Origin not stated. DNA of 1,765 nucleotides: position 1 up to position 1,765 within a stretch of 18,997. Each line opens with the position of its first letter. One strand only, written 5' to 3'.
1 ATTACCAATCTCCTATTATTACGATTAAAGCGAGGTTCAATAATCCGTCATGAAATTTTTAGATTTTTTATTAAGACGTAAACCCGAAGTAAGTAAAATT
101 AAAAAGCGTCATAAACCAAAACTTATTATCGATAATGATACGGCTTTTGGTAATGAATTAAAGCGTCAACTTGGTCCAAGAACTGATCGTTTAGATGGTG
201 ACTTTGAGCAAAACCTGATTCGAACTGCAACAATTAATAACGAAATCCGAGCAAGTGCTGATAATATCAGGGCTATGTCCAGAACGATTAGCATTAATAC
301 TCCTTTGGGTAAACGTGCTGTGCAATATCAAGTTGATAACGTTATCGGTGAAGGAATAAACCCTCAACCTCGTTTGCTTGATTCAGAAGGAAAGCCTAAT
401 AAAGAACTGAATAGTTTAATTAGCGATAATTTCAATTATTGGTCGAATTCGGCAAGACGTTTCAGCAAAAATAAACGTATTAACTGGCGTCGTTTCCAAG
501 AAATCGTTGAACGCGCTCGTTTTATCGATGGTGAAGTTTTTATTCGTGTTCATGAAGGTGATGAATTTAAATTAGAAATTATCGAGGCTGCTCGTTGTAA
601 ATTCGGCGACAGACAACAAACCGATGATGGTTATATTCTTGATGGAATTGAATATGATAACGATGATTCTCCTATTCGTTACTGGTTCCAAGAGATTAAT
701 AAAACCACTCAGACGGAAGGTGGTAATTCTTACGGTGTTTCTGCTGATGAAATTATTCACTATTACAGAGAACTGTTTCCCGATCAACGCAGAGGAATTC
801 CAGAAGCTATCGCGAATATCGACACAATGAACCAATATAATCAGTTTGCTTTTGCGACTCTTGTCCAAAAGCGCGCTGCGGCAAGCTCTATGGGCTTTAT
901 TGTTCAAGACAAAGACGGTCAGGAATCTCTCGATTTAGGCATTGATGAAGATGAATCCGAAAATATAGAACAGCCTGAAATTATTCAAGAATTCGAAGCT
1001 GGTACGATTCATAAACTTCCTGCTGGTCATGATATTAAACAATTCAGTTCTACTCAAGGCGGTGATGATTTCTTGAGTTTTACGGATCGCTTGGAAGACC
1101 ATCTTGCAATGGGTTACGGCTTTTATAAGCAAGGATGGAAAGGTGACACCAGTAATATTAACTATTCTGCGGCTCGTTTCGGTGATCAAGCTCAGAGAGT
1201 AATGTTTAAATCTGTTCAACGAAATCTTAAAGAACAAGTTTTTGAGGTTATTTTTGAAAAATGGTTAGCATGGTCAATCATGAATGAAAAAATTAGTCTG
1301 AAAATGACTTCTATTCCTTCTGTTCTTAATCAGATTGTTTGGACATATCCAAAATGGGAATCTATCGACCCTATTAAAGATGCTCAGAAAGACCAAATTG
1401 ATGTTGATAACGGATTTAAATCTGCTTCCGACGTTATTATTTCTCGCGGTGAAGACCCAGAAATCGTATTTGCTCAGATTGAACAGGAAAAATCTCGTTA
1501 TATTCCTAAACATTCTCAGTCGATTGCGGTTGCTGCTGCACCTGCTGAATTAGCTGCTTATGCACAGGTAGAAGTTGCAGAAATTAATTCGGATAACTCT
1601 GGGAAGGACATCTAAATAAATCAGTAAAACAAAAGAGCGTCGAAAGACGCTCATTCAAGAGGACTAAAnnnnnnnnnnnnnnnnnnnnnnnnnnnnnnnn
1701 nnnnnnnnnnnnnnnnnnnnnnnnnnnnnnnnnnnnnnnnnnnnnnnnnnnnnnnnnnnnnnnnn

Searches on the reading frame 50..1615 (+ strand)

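Call 4: search_protein_families(library=pfam, proteins=[window:50-1615:+], max_evalue=0.01)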
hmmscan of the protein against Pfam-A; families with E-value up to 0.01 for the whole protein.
window:50-1615:+ (521 aa): 1 family
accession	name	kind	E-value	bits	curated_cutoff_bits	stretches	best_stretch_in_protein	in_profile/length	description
PF05136.18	Phage_portal_2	-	1.3e-59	202.6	32.9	1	60-390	13-354/354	Phage portal protein, lambda family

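Call 5: search_protein_families(library=phrogs, proteins=[window:50-1615:+], max_evalue=0.001)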
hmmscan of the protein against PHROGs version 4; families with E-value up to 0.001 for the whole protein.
window:50-1615:+ (521 aa): 2 families
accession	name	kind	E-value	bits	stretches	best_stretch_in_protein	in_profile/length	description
phrog_21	-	head and packaging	6.2e-63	214.1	1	58-487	58-500/1362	portal protein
phrog_537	-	head and packaging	2.7e-24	86.7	1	305-482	18-197/233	portal protein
